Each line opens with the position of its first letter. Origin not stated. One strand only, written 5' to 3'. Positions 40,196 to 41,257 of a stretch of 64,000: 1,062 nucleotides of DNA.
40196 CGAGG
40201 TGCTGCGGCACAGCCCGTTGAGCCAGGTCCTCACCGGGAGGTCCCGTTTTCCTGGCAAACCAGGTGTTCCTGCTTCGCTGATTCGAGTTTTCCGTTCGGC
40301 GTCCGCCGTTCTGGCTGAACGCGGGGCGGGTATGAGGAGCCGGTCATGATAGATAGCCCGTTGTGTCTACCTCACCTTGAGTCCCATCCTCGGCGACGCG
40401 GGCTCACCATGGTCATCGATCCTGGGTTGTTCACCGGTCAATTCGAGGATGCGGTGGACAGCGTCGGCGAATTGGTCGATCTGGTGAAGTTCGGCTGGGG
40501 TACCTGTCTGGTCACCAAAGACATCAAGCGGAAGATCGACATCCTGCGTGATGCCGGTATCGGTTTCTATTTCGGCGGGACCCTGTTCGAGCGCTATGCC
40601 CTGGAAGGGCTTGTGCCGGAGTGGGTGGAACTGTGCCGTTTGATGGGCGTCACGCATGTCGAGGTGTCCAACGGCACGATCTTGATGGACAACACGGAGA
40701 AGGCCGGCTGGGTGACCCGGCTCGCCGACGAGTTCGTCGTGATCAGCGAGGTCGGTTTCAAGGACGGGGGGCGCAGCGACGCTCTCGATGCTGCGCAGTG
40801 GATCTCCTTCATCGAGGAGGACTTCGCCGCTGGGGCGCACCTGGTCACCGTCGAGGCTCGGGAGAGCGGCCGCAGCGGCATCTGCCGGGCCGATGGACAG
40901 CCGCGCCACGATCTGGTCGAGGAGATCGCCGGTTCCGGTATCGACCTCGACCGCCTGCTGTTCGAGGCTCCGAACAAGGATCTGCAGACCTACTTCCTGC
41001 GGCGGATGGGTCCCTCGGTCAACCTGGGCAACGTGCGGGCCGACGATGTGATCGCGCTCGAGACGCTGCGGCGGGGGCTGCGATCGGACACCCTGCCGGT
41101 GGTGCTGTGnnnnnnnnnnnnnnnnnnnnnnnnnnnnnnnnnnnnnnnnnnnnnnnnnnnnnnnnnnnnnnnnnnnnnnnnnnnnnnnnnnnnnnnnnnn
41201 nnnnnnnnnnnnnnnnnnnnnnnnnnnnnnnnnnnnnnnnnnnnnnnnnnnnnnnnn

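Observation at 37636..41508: Translationally coupled four-gene operon: ANL ligase, AT3 membrane acyltransferase, phosphosulfolactate synthase (ComA), VOC protein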

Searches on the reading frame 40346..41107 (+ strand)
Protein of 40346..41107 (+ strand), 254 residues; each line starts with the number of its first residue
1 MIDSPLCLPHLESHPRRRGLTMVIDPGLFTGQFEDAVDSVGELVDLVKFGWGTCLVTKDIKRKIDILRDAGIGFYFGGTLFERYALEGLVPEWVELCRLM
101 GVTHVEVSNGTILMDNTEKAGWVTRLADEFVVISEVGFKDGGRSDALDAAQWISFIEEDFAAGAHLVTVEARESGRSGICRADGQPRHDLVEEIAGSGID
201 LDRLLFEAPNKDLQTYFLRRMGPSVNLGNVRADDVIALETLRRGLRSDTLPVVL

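Call 7: search_protein_families(library=pfam, proteins=[window:40346-41107:+], max_evalue=0.01)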
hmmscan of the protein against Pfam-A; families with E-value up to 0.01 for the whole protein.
window:40346-41107:+ (254 aa): 1 family
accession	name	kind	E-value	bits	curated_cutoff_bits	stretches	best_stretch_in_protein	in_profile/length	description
PF02679.21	ComA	-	1.2e-77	261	25.2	1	11-248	3-243/243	(2R)-phospho-3-sulfolactate synthase (ComA)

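Call 8: search_protein_families(library=ncbifam, proteins=[window:40346-41107:+], max_evalue=0.01)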
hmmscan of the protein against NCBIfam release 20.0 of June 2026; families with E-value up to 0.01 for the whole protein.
window:40346-41107:+ (254 aa): 1 family
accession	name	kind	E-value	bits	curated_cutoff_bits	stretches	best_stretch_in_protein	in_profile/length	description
TIGR03849.2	arch_ComA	equivalog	6.4e-66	222.2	280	1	14-250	2-240/241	phosphosulfolactate synthase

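Call 10: find_homologous_proteins(query=window:40346-41107:+)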
Query window:40346-41107:+ (254 aa): 5818 proteins with E <= 0.001 among 8000 candidates; the best 120 are listed.
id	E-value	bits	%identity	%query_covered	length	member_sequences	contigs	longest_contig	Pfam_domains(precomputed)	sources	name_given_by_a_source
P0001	7.8e-167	571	100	100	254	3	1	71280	PF02679.22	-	-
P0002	8.7e-140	483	85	100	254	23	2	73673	PF02679.22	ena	-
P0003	4.2e-139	480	86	98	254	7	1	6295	PF02679.22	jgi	jgi:phosphosulfolactate synthase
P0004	3.7e-138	477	85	100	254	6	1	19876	PF02679.22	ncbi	-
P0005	2.8e-136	471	84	98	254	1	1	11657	PF02679.22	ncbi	ncbi:MAG TPA: phosphosulfolactate synthase [Pseudonocardiaceae bacterium]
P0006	4.6e-135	467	83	98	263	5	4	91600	PF02679.22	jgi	jgi:phosphosulfolactate synthase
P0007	2.0e-134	465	81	100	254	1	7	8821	PF02679.22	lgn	-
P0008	4.4e-134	464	82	98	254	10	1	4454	PF02679.22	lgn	-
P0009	8.0e-134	463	83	98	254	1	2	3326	PF02679.22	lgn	-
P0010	2.3e-133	462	83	98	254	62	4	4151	PF02679.22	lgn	-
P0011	5.0e-133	461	81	100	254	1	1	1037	PF02679.22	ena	-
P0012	6.5e-133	460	84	98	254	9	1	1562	PF02679.22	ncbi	ncbi:MAG: phosphosulfolactate synthase [Pseudonocardiaceae bacterium]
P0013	7.6e-133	460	83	98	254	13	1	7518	PF02679.22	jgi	jgi:phosphosulfolactate synthase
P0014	2.3e-132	458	79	100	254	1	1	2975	PF02679.22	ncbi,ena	-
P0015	4.4e-132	457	81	100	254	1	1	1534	PF02679.22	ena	-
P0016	5.3e-132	457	81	99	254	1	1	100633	PF02679.22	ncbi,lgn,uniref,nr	ncbi:phosphosulfolactate synthase [Pseudonocardia acidicola]|uniref:Phosphosulfolactate synthase n=1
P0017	7.3e-132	457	82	100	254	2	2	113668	PF02679.22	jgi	jgi:phosphosulfolactate synthase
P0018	8.6e-132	456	80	100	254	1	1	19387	PF02679.22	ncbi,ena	-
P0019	2.7e-131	455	82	98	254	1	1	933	PF02679.22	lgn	-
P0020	3.9e-131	454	82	99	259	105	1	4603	PF02679.22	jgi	jgi:phosphosulfolactate synthase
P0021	1.7e-130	452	79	100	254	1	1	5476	PF02679.22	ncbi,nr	ncbi:MAG TPA: phosphosulfolactate synthase [Pseudonocardiaceae bacterium]|nr:phosphosulfolactate syn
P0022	4.6e-130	451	80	100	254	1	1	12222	PF02679.22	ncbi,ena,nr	ncbi:MAG TPA: phosphosulfolactate synthase [Pseudonocardiaceae bacterium]|nr:phosphosulfolactate syn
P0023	3.3e-129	448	79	99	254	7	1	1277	PF02679.22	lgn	-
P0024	4.8e-129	447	79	100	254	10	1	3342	PF02679.22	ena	-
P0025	7.8e-129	447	79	100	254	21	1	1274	PF02679.22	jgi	jgi:phosphosulfolactate synthase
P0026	2.7e-128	445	77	100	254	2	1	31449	PF02679.22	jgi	jgi:phosphosulfolactate synthase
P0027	6.6e-128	444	79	100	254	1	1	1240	PF02679.22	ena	-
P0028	1.0e-126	440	80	96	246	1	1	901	PF02679.22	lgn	-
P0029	1.2e-125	436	85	90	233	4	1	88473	PF02679.22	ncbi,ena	-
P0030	1.9e-124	432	77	99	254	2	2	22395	PF02679.22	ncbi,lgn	-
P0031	2.5e-122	425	77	99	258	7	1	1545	PF02679.22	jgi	jgi:phosphosulfolactate synthase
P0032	6.9e-121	421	82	92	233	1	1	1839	PF02679.22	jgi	jgi:phosphosulfolactate synthase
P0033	9.0e-121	420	76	99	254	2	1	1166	PF02679.22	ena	-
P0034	1.9e-120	419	83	90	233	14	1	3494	PF02679.22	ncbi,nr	ncbi:MAG: phosphosulfolactate synthase [Pseudonocardiales bacterium]|nr:phosphosulfolactate synthase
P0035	3.8e-120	418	82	90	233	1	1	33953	PF02679.22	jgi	jgi:phosphosulfolactate synthase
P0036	9.5e-120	417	76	100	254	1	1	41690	PF02679.22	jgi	jgi:phosphosulfolactate synthase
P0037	1.3e-119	417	82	90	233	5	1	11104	PF02679.22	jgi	-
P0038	2.8e-118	412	74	100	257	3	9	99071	PF02679.22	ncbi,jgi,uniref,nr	ncbi:phosphosulfolactate synthase [Pseudonocardia sp.]|jgi:phosphosulfolactate synthase|uniref:phosp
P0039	8.0e-118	411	76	93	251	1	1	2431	PF02679.22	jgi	jgi:phosphosulfolactate synthase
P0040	4.0e-117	408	74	98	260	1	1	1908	PF02679.22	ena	-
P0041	3.1e-116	405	72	100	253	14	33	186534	PF02679.22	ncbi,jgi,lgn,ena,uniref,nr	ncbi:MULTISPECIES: phosphosulfolactate synthase [unclassified Pseudonocardia]|uniref:phosphosulfolac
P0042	3.5e-116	405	73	100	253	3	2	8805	PF02679.22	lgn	-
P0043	4.9e-116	405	75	99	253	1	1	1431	PF02679.22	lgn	-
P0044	5.3e-116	405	87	83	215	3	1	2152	PF02679.22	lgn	-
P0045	5.6e-116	405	72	99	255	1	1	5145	PF02679.22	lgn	-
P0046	1.2e-115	404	74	98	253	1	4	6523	PF02679.22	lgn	-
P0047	2.6e-115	402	74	98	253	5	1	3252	PF02679.22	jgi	jgi:phosphosulfolactate synthase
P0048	1.5e-114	400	73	98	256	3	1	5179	PF02679.22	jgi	-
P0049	3.3e-114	399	75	100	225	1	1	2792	PF02679.22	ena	-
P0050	9.5e-114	397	74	99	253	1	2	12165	PF02679.22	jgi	jgi:phosphosulfolactate synthase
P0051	9.6e-114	397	71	98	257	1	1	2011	PF02679.22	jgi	jgi:phosphosulfolactate synthase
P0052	1.6e-113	397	72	98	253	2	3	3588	PF02679.22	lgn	-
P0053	8.8e-113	394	72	100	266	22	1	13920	PF02679.22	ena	-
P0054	3.9e-112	392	72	98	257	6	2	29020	PF02679.22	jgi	jgi:phosphosulfolactate synthase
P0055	7.3e-112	391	74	98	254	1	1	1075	PF02679.22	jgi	jgi:phosphosulfolactate synthase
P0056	1.1e-111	391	71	99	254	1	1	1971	PF02679.22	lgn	-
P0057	3.2e-111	389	73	94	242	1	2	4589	PF02679.22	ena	-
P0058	3.3e-111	389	70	98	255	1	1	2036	PF02679.22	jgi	-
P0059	4.3e-111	389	71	98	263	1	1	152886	PF02679.22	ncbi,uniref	ncbi:phosphosulfolactate synthase [Pseudonocardia sp. GCM10023141]|uniref:phosphosulfolactate syntha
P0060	4.7e-111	389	70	98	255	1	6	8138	PF02679.22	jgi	jgi:phosphosulfolactate synthase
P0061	1.2e-110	387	68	98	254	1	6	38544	PF02679.22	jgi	jgi:phosphosulfolactate synthase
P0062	1.4e-110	387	70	98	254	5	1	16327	PF02679.22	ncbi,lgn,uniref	ncbi:MAG TPA: phosphosulfolactate synthase [Pseudonocardia sp.]|uniref:phosphosulfolactate synthase 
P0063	1.9e-110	387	70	98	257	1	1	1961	PF02679.22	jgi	jgi:phosphosulfolactate synthase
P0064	2.1e-110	386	69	99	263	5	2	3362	PF02679.22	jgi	jgi:phosphosulfolactate synthase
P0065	2.7e-110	386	70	98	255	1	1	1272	PF02679.22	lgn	-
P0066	4.5e-110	385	69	98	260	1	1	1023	PF02679.22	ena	-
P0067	6.4e-110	385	70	100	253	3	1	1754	PF02679.22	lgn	-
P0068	1.3e-109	384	71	98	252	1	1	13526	PF02679.22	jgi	jgi:phosphosulfolactate synthase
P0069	1.4e-109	384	76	89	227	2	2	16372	PF02679.22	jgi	jgi:phosphosulfolactate synthase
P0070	2.3e-109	383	68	98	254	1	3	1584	PF02679.22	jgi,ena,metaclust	metaclust:\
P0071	3.7e-109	382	69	98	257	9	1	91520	PF02679.22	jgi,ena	jgi:phosphosulfolactate synthase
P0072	3.8e-109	382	69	99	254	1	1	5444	PF02679.22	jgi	jgi:phosphosulfolactate synthase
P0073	4.4e-109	382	68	98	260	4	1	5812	PF02679.22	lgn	-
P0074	5.3e-109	382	80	85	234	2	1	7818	PF02679.22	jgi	jgi:phosphosulfolactate synthase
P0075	8.2e-109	381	69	99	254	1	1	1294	PF02679.22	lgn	-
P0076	1.8e-108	380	68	99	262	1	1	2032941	PF02679.22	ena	-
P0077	4.2e-108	379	67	100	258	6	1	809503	PF02679.22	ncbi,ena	-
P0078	7.4e-108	378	68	98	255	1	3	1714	PF02679.22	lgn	-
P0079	1.8e-107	377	68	98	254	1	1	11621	PF02679.22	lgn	-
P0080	1.1e-106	374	67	98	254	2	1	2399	PF02679.22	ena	-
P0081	2.5e-106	373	67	98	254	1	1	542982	PF02679.22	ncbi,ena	-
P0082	5.6e-106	372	66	100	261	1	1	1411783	PF02679.22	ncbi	-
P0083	1.1e-105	371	67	98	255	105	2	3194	PF02679.22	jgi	jgi:phosphosulfolactate synthase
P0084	1.3e-105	371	67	99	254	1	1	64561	PF02679.22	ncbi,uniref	ncbi:phosphosulfolactate synthase [Pseudonocardia ailaonensis]|uniref:Phosphosulfolactate synthase n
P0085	1.4e-105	371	67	98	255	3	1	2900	PF02679.22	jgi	jgi:phosphosulfolactate synthase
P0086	1.9e-105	370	66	98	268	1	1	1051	PF02679.22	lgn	-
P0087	4.9e-105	369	67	98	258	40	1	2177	PF02679.22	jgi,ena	-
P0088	5.2e-105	369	66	98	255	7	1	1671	PF02679.22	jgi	jgi:phosphosulfolactate synthase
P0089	6.7e-105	368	66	100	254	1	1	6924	PF02679.22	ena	-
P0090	1.7e-104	367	67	99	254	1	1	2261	PF02679.22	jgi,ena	-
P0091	2.3e-104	367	67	98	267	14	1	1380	PF02679.22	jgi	jgi:phosphosulfolactate synthase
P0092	2.8e-104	366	66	98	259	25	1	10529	PF02679.22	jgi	jgi:phosphosulfolactate synthase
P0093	2.3e-103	363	65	100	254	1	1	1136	PF02679.22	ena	-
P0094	3.3e-103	363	69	99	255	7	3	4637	PF02679.22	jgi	jgi:phosphosulfolactate synthase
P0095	3.4e-103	363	65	99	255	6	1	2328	PF02679.22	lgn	-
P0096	9.3e-103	361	68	99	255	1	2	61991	PF02679.22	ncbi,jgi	ncbi:MAG TPA: phosphosulfolactate synthase [Pseudonocardia sp.]|jgi:phosphosulfolactate synthase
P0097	1.4e-102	361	66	98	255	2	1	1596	PF02679.22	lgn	-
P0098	3.3e-101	356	68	91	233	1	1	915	PF02679.22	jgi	jgi:phosphosulfolactate synthase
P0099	2.4e-98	347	61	100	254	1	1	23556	PF02679.22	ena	-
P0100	4.2e-97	343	64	99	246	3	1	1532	PF02679.22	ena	-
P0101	8.7e-95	335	64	98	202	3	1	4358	PF02679.22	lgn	-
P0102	9.3e-95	335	62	98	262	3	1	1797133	PF02679.22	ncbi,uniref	ncbi:phosphosulfolactate synthase [Nocardia sp. NPDC088792]|uniref:phosphosulfolactate synthase n=1 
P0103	1.5e-94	334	63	98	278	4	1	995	PF02679.22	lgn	-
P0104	2.5e-94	334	62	98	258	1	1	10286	PF02679.22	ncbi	-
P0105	3.6e-94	333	61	98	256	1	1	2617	PF02679.22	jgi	jgi:phosphosulfolactate synthase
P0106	6.6e-94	332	64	98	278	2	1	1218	PF02679.22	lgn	-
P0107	8.0e-94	332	63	98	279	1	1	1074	PF02679.22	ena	-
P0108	8.6e-94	332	63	96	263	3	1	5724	PF02679.22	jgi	-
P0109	1.2e-93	332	64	96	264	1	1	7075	PF02679.22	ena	-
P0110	1.5e-93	331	62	98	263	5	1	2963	PF02679.22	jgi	jgi:phosphosulfolactate synthase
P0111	4.1e-93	330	61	98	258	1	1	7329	PF02679.22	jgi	jgi:phosphosulfolactate synthase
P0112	1.1e-92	328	62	98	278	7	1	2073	PF02679.22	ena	-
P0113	1.5e-92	328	61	98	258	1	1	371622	PF02679.22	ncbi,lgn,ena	-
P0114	3.2e-92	327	60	98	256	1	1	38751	PF02679.22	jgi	jgi:phosphosulfolactate synthase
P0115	3.3e-92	327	62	98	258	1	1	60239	PF02679.22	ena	-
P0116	1.0e-91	325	62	98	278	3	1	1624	PF02679.22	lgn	-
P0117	1.3e-91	325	61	96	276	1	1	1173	PF02679.22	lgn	-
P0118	1.3e-91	325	60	98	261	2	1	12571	PF02679.22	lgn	-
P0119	5.3e-91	323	61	98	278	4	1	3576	PF02679.22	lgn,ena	-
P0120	6.1e-91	323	59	98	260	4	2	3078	PF02679.22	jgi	jgi:phosphosulfolactate synthase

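Call 13: find_related_loci(query=A1, collection=genome_contigs, flank=10000)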
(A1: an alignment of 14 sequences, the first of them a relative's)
Query A1 (254 aa) in genome_contigs; peptide patterns used: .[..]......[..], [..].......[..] (x = any residue, [..] = any of these).
599 stretches matched a pattern (row limit reached: there are more); 584 encode a relative of the query (tblastn E <= 1e-3); the best 80 are kept; 80 distinct loci.
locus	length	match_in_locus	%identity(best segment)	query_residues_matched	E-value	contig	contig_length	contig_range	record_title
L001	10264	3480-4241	85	1-254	1e-141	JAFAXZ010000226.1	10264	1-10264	MAG: Pseudonocardiales bacterium isolate CP_BM_RX_R8_2 BM_RX_R8_k147_2873749, whole genome shotgun sequence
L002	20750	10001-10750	86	1-250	9e-141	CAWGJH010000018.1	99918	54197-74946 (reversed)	MAG: uncultured Actinomycetota bacterium isolate MFD09603.bin.2.80 genome assembly, contig: contig_6076, whole genome sh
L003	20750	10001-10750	85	1-250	9e-140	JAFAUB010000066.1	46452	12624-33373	MAG: Pseudonocardiales bacterium isolate CP_BM_ER_R9_27 BM_ER_R9_k147_810134, whole genome shotgun sequence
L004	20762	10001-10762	81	1-254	4e-137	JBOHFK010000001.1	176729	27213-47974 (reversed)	MAG: Pseudonocardiaceae bacterium isolate SE1530_metabat2.bin.11 NODE_8_length_176729_cov_3.612994, whole genome shotgun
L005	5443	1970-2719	82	1-250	1e-137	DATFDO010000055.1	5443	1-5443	MAG TPA_asm: Pseudonocardiaceae bacterium isolate SMAG_U8582 k141_1783026, whole genome shotgun sequence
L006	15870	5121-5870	84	1-250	4e-136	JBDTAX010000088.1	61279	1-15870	MAG: Pseudonocardiaceae bacterium isolate cluster2_bin.119 k127_2767892, whole genome shotgun sequence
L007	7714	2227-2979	84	1-251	8e-136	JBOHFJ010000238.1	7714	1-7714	MAG: Pseudonocardiaceae bacterium isolate SE1533_metabat2.bin.3_sub NODE_660_length_7714_cov_1.503229, whole genome shot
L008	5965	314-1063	82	1-250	1e-135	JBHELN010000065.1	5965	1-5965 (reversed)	MAG: Pseudonocardiaceae bacterium isolate S2_bin.16.orig S2_k141_2290223, whole genome shotgun sequence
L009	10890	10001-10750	83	1-250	3e-135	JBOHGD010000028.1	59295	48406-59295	MAG: Pseudonocardiaceae bacterium isolate SE1538_metabat2.bin.7 NODE_29_length_59295_cov_6.641614, whole genome shotgun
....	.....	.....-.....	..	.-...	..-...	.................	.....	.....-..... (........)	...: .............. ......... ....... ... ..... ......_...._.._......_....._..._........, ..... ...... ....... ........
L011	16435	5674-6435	80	1-254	3e-135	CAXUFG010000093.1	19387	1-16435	MAG TPA_asm: uncultured Pseudonocardiaceae bacterium isolate public_SRR14722287_metawrap_bin.1 genome assembly, contig:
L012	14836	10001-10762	82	1-254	4e-135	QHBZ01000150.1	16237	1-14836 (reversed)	MAG: Pseudonocardiales bacterium isolate RRmetagenome_bin7 25913.lane1.1__paired__contig_2364, whole genome shotgun sequ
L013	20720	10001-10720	85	11-250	2e-134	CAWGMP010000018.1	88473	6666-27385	MAG: uncultured Actinomycetota bacterium isolate MFD01213.bin.1.138 genome assembly, contig: contig_32991, whole genome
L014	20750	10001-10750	80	1-250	2e-134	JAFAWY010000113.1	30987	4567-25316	MAG: Pseudonocardiales bacterium isolate CP_BM_RX_74 BM_RX_k147_1943357, whole genome shotgun sequence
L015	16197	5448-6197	82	1-250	1e-134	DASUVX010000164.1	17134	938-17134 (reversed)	MAG TPA_asm: Pseudonocardiaceae bacterium isolate SMAG_U1826 k141_1288525, whole genome shotgun sequence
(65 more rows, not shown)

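Call 30: search_dna_similar(query=window:40346-41107:+, collection=plasmids, mode=protein, max_rows=30)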
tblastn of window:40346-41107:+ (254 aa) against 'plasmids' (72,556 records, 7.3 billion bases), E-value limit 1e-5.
Records with a match: 46; places in all: 52; records where one place covers at least 80% of the query: 46.
Best place of each record, by identity: <60% 46.
By first word of the organism name: Bradyrhizobium 7; Streptomyces 6; Halorussus 6; Natrinema 4; Halomicrobium 3; Mycolicibacterium 2; Methylocystis 2; Haloferax 2; Haladaptatus 2; Nocardioides 1; and 11 more.
By predicted mobility (MOB-suite, as given by PLSDB): non-mobilizable 33; mobilizable 10; conjugative 3.
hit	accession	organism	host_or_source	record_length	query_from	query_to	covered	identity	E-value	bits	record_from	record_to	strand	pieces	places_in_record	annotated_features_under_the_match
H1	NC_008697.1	Nocardioides sp. JS614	-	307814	6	249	96%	44.7%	2e-52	189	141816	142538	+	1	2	phosphosulfolactate synthase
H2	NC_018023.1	Mycolicibacterium chubuense NBB4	-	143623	6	251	97%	42.7%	2e-51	186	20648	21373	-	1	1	phosphosulfolactate synthase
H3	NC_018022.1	Mycolicibacterium chubuense NBB4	-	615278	1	249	98%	40.6%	2e-45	169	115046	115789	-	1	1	phosphosulfolactate synthase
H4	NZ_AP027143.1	Methylocystis iwaonis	-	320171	8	253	97%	38.1%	6e-41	156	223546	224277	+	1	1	phosphosulfolactate synthase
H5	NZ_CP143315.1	Methylocystis iwaonis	cell culture,rice rhizosphere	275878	8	253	97%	38.1%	8e-41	156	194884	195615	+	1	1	phosphosulfolactate synthase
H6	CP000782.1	Xanthobacter autotrophicus Py2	-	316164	13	253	95%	37.4%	4e-30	125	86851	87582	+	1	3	Phosphosulfolactate synthase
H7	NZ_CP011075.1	Brevibacillus laterosporus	Oryza sativa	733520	12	254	96%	35.1%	8e-30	124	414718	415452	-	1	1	phosphosulfolactate synthase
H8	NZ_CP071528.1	Legionella lytica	Acanthamoeba castellanii,bacterial ...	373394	6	251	97%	34.5%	4e-33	134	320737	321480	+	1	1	phosphosulfolactate synthase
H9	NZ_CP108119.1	Streptomyces sp. NBC_00211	-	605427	16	248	92%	31.8%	3e-19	94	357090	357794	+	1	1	phosphosulfolactate synthase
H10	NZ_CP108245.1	Streptomyces sp. NBC_00073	-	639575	16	248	92%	31.8%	3e-19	94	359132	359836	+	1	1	phosphosulfolactate synthase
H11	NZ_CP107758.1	Streptomyces sp. NBC_00597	-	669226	16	248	92%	31.8%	3e-19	94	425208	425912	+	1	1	phosphosulfolactate synthase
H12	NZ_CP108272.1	Streptomyces sp. NBC_00045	-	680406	16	248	92%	31.8%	3e-19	94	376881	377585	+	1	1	phosphosulfolactate synthase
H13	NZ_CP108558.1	Streptomyces sp. NBC_01205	-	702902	16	248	92%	31.8%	3e-19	94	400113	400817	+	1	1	phosphosulfolactate synthase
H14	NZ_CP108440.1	Streptomyces sp. NBC_01278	-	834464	16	248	92%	31.8%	3e-19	94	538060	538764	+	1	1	phosphosulfolactate synthase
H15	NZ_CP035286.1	Paracoccus versutus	whole organism,soil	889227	19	245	89%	31.8%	3e-9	64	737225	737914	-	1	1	phosphosulfolactate synthase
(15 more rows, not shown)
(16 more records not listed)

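Call 31: get_annotated_region(hit=H9, flank=8000)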
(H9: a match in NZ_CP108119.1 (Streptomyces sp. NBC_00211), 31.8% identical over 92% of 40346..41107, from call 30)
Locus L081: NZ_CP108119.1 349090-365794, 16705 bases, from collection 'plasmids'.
description: Streptomyces sp. NBC_00211 plasmid unnamed1, complete sequence
organism: Streptomyces sp. NBC_00211 (NCBI taxid 2975683)
taxonomy: Bacteria; Actinomycetota; Actinomycetes; Kitasatosporales; Streptomycetaceae; Streptomyces; Streptomyces sp. NBC 00211
host: -; source: -; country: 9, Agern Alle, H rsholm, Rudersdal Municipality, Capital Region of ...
typing (MOB-suite, as given by PLSDB): non-mobilizable
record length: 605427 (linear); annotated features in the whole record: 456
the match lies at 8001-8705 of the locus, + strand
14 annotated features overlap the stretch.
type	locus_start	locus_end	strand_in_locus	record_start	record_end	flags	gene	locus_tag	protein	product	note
CDS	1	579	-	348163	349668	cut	argH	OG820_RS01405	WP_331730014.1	argininosuccinate lyase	GO:0042450 - arginine biosynthetic process via ornithine [Evidence IEA]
CDS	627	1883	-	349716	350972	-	-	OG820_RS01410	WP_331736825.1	ATP-grasp domain-containing protein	-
CDS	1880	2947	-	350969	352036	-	-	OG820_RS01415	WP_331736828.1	cysteine synthase family protein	GO:0006535 - cysteine biosynthetic process from serine [Evidence IEA]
CDS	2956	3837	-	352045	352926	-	-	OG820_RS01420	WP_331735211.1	kinase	-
CDS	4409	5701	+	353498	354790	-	-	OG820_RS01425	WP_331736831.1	glycosyltransferase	-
CDS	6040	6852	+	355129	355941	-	-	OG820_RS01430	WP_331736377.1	alpha/beta fold hydrolase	-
CDS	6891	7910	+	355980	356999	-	sbnB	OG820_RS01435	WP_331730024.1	2,3-diaminopropionate biosynthesis protein SbnB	GO:0009058 - biosynthetic process [Evidence IEA]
CDS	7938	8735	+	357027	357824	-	-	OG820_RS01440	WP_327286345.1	phosphosulfolactate synthase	-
CDS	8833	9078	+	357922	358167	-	-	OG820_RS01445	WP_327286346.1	acyl carrier protein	GO:0006633 - fatty acid biosynthetic process [Evidence IEA]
CDS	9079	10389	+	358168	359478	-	-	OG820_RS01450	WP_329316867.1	beta-ketoacyl-[acyl-carrier-protein] synthase family protein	GO:0006633 - fatty acid biosynthetic process [Evidence IEA]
CDS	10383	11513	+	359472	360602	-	-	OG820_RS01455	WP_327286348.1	beta-ketoacyl synthase N-terminal-like domain-containing protein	-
CDS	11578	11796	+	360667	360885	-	-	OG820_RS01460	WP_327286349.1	MbtH family protein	-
CDS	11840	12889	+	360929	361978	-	-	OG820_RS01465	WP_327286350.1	methyltransferase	-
CDS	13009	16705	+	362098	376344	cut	-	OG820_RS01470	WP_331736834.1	amino acid adenylation domain-containing protein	-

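Call 32: get_annotated_region(hit=H1, flank=6000)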
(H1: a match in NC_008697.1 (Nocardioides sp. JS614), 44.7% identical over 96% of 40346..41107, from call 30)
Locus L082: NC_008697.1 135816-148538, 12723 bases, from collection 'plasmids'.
description: Nocardioides sp. JS614 plasmid pNOCA01, complete sequence
organism: Nocardioides sp. JS614 (NCBI taxid 196162)
taxonomy: Bacteria; Actinomycetota; Actinomycetes; Propionibacteriales; Nocardioidaceae; Nocardioides; Nocardioides sp. JS614
host: -; source: -; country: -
typing (MOB-suite, as given by PLSDB): conjugative; replicon rep_cluster_1783; relaxase MOBF; mating-pair formation MPF_T
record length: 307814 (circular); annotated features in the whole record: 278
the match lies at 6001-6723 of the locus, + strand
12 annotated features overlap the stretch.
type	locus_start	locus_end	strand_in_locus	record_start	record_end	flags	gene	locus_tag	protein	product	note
CDS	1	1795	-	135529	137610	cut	-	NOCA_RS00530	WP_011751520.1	acetate--CoA ligase family protein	-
CDS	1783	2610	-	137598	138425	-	-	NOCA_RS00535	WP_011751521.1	CoA-transferase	-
CDS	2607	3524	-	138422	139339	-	-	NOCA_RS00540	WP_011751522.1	CoA-transferase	-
CDS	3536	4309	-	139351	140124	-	-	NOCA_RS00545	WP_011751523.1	glucose 1-dehydrogenase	-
CDS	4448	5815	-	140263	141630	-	-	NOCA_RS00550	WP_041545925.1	FAD-dependent oxidoreductase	-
CDS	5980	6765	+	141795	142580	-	-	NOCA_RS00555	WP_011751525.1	phosphosulfolactate synthase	-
CDS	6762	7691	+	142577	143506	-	-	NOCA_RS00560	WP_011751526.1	hypothetical protein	-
CDS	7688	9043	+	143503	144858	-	-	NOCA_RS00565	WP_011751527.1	adenylosuccinate lyase family protein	-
CDS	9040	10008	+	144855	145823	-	-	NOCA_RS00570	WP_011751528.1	pyridoxal-phosphate dependent enzyme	-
CDS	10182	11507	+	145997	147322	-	-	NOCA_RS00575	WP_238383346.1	argininosuccinate lyase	-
CDS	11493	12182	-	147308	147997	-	-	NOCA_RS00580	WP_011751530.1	phosphoadenylyl-sulfate reductase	GO:0019379 - sulfate assimilation, phosphoadenylyl sulfate reduction by phosphoadenylyl-sulfate reductase (thioredoxin) ...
CDS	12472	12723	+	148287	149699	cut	-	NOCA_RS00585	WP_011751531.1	aldehyde dehydrogenase family protein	-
